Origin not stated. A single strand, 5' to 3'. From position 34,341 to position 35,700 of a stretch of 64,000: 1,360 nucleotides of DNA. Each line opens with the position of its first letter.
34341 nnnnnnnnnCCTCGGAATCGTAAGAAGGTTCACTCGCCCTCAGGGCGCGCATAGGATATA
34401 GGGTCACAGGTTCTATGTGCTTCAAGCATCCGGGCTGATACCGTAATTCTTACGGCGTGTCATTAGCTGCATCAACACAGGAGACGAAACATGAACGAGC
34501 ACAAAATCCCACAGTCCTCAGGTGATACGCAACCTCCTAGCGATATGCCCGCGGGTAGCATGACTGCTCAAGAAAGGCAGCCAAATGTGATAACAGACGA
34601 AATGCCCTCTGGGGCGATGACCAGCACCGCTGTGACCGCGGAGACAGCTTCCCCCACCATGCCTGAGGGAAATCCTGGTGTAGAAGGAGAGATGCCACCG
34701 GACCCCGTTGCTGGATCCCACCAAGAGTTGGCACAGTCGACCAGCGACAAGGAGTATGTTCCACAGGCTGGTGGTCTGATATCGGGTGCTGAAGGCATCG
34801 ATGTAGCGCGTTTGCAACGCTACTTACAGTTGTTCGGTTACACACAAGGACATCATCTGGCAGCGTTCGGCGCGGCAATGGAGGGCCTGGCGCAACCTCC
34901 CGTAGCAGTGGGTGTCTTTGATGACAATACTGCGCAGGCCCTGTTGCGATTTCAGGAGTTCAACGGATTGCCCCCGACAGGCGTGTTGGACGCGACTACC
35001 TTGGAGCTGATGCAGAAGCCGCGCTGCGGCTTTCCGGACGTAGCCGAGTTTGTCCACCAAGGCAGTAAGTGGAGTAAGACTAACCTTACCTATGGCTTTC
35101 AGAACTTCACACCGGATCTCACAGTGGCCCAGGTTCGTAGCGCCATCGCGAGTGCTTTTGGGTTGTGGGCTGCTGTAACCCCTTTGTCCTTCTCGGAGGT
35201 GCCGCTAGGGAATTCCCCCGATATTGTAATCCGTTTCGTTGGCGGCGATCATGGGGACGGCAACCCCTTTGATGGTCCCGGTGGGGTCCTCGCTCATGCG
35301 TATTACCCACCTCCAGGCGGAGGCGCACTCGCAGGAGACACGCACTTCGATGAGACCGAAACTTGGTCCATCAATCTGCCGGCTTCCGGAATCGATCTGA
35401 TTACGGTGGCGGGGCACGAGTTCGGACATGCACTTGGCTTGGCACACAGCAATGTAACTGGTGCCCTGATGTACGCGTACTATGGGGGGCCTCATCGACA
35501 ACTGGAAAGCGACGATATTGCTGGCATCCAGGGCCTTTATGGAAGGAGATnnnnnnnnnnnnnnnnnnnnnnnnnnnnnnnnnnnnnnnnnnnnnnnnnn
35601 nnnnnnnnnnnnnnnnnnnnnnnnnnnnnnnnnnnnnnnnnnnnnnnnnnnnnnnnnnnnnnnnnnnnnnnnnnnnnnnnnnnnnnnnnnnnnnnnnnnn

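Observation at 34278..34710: Same 15-residue motif (MPEG[QN]PG[IV]EGEMP) at the C-terminus of protein D and in the N-terminal extension of the adjacent protease E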

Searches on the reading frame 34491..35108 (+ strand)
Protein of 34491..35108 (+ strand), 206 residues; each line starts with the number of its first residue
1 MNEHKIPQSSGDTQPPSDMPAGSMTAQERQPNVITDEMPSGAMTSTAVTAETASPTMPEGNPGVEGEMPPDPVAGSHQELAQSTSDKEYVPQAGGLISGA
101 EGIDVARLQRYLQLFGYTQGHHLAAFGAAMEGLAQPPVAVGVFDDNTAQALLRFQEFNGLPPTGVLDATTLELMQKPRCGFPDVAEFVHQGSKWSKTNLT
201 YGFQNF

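Call 24: find_homologous_proteins(query=window:34491-35108:+)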
Query seq(206 aa) (206 aa): 3 proteins with E <= 0.001 among 108 candidates.
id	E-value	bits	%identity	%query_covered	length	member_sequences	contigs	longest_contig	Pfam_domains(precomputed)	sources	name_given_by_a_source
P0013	2.2e-36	144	58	63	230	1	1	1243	PF00413.31,PF01471.24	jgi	jgi:peptidoglycan hydrolase-like protein with peptidoglycan-binding domain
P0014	2.8e-36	143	54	67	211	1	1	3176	PF00413.31,PF01471.24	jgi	-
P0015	1.2e-25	108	51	57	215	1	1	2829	PF00413.31,PF01471.24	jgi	-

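Call 77: find_encoding_contigs(protein=P0014, flank=10000, max_places=3)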
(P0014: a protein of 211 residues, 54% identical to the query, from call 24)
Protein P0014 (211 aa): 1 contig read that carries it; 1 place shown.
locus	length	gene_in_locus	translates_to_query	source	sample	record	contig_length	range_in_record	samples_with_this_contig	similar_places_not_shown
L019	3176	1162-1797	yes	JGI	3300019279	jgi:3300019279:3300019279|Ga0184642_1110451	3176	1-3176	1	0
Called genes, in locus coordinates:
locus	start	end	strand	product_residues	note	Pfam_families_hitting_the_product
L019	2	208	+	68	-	?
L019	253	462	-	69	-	-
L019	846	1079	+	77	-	-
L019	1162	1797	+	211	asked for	PF01471:PG_binding_1, PF00413:Peptidase_M10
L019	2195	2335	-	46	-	-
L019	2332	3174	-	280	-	?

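Call 78: find_encoding_contigs(protein=P0015, flank=10000, max_places=3)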
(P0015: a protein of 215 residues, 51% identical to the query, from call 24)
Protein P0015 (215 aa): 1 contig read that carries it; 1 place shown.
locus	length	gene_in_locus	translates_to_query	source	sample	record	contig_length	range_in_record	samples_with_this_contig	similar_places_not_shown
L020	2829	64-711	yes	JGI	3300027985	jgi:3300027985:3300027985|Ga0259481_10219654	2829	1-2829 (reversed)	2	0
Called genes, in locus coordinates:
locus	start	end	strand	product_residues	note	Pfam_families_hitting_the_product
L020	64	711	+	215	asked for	PF01471:PG_binding_1, PF00413:Peptidase_M10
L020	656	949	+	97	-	PF01527:HTH_Tnp_1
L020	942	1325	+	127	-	PF13276:HTH_21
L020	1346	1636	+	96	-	PF01527:HTH_Tnp_1 (weak)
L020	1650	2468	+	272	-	PF13276:HTH_21, PF00665:rve, PF13683:rve_3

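Call 81: find_encoding_contigs(protein=P0013, flank=10000, max_places=3)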
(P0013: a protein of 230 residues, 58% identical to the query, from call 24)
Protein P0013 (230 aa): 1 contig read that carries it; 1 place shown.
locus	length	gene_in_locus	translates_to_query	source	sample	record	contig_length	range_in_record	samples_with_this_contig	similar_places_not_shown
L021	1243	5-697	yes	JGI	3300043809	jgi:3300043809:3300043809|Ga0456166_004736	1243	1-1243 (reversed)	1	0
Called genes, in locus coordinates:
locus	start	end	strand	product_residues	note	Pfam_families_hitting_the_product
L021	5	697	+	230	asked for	PF01471:PG_binding_1, PF00413:Peptidase_M10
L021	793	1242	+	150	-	?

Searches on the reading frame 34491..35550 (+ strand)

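Call 105: search_dna_similar(query=window:34491-35550:+, collection=plasmids, mode=protein, max_evalue=1e-10, max_rows=15)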
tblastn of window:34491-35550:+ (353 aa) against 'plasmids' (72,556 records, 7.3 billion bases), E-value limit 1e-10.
Records with a match: 14; places in all: 14; records where one place covers at least 80% of the query: 0.
Best place of each record, by identity: <60% 14.
By first word of the organism name: Bacillus 9; Paenibacillus 2; Streptomyces 2; Euzebya 1.
By predicted mobility (MOB-suite, as given by PLSDB): non-mobilizable 12; conjugative 1; mobilizable 1.
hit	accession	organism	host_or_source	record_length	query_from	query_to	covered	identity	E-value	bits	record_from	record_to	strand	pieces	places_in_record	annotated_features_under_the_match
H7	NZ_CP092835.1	Bacillus mycoides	whole organism,soil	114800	74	353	79%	53.9%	1e-77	266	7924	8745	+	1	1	matrixin family metalloprotease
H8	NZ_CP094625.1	Bacillus thuringiensis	whole organism,soil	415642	76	353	79%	53.2%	5e-76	261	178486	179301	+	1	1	matrixin family metalloprotease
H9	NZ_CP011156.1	Bacillus cereus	cell culture,vomit of food poisoning ...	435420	76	353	79%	53.2%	5e-76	261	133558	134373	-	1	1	matrixin family metalloprotease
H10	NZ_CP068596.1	Paenibacillus sonchi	cell culture,soil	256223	96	352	73%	48.3%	3e-54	199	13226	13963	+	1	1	matrixin family metalloprotease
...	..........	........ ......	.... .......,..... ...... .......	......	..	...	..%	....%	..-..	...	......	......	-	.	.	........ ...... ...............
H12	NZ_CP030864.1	Streptomyces globosus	cell culture,environment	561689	96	351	73%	34.6%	2e-25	115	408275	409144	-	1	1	matrixin family metalloprotease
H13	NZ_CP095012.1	Streptomyces sp. 2P-4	cell culture,mudflats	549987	96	351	73%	34.3%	3e-24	111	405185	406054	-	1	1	matrixin family metalloprotease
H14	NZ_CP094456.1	Bacillus sp. ZJS3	cell culture,biological soil crust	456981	104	350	70%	33.1%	1e-30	130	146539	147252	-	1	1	matrixin family metalloprotease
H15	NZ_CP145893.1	Paenibacillus amylolyticus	whole organism,soil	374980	104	350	70%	30.0%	5e-22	104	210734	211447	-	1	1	matrixin family metalloprotease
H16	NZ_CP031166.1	Euzebya pacifica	-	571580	183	350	48%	39.3%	6e-19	96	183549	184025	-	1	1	matrixin family metalloprotease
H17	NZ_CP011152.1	Bacillus cereus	cell culture,soil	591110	286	353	19%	57.4%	1e-13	79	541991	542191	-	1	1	matrixin family metalloprotease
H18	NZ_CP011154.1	Bacillus cereus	cell culture,soil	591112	286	353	19%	57.4%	1e-13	79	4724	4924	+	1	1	matrixin family metalloprotease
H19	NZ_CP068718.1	Bacillus cereus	single cell,oral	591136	286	353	19%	57.4%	1e-13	79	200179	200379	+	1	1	matrixin family metalloprotease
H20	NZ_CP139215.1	Bacillus cereus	environmental samples,soil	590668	286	353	19%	57.4%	2e-13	79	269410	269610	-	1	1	matrixin family metalloprotease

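Call 106: get_annotated_region(hit=H8, flank=9000)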
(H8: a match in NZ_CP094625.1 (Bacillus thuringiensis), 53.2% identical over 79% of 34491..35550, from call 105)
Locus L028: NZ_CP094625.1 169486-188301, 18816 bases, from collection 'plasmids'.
description: Bacillus thuringiensis strain LX43 plasmid p415642, complete sequence
organism: Bacillus thuringiensis (NCBI taxid 1428)
taxonomy: Bacteria; Bacillota; Bacilli; Bacillales; Bacillaceae; Bacillus; Bacillus thuringiensis
host: -; source: whole organism,soil; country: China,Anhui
typing (MOB-suite, as given by PLSDB): non-mobilizable; replicon rep_cluster_459
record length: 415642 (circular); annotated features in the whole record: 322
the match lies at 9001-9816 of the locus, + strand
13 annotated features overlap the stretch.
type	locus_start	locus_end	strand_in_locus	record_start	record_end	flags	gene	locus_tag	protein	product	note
CDS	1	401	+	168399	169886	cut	-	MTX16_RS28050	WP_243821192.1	S8 family serine peptidase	GO:0006508 - proteolysis [Evidence IEA]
CDS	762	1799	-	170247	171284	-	-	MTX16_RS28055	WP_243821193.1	tryptophan 7-halogenase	-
CDS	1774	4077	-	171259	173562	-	-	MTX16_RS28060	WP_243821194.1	hypothetical protein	-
CDS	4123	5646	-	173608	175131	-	-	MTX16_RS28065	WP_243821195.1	Dyp-type peroxidase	-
CDS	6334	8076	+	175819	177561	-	-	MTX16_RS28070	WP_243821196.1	patatin-like phospholipase family protein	-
CDS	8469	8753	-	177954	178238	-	-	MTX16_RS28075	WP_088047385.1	hypothetical protein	-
CDS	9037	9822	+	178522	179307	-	-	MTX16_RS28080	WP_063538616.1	matrixin family metalloprotease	GO:0006508 - proteolysis [Evidence IEA]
CDS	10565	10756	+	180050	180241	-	-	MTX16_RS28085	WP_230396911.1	S8 family serine peptidase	GO:0006508 - proteolysis [Evidence IEA]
CDS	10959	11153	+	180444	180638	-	-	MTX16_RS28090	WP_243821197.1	hypothetical protein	-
CDS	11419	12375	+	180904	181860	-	-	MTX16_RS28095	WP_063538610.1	hypothetical protein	-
CDS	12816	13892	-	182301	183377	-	xerS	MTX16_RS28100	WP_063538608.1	tyrosine recombinase XerS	GO:0015074 - DNA integration [Evidence IEA]; GO:0006310 - DNA recombination [Evidence IEA]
CDS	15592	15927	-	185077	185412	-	-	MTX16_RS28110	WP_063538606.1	TM2 domain-containing protein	-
CDS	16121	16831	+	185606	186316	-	-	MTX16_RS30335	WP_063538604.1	exosporium leader peptide-containing protein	-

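Call 107: get_annotated_region(hit=H7, flank=9000)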
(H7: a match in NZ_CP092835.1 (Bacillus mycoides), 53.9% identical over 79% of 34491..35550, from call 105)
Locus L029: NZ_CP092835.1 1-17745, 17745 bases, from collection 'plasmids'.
description: Bacillus mycoides strain LX30 plasmid p114811, complete sequence
organism: Bacillus mycoides (NCBI taxid 1405)
taxonomy: Bacteria; Bacillota; Bacilli; Bacillales; Bacillaceae; Bacillus; Bacillus mycoides
host: -; source: whole organism,soil; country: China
typing (MOB-suite, as given by PLSDB): conjugative; replicon rep_cluster_125; relaxase MOBP; mating-pair formation MPF_T
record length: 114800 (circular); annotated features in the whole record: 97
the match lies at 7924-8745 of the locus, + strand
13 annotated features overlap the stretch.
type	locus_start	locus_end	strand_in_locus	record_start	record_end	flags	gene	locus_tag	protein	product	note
CDS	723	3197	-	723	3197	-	-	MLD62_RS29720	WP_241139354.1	hypothetical protein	-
CDS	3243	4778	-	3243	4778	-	-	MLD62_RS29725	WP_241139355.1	Dyp-type peroxidase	-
CDS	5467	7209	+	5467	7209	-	-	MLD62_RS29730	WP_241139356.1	patatin-like phospholipase family protein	-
CDS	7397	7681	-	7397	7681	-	-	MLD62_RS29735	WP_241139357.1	hypothetical protein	-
CDS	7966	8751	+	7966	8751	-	-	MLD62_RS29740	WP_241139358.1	matrixin family metalloprotease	GO:0006508 - proteolysis [Evidence IEA]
CDS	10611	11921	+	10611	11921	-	-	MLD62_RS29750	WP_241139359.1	M36 family metallopeptidase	-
CDS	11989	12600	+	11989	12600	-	-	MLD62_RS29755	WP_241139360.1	histidine phosphatase family protein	-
CDS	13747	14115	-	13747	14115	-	-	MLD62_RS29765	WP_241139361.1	hypothetical protein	-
CDS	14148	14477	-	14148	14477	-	-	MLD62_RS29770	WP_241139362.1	YolD-like family protein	-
CDS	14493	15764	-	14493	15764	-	-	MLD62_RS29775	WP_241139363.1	damage repair protein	-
CDS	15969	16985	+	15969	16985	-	-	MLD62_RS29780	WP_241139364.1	ATP-binding protein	-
CDS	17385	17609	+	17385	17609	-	-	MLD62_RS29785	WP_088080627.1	helix-turn-helix transcriptional regulator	-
CDS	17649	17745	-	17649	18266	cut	-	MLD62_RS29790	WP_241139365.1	replication-relaxation family protein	-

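Call 109: search_protein_families(library=pfam, proteins=[L028:1774-4077:-, L028:6334-8076:+, L028:8469-8753:-, L028:11419-12375:+], max_evalue=0.001)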
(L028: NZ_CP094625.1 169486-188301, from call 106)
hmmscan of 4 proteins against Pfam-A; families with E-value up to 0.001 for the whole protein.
L028:1774-4077:- (767 aa): 0 families

L028:6334-8076:+ (580 aa): 1 family
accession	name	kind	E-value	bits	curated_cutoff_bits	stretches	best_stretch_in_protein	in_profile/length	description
PF01734.28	Patatin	-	1.5e-20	74.7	27.7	1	11-272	1-188/191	Patatin-like phospholipase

L028:8469-8753:- (94 aa): 0 families

L028:11419-12375:+ (318 aa): 0 families
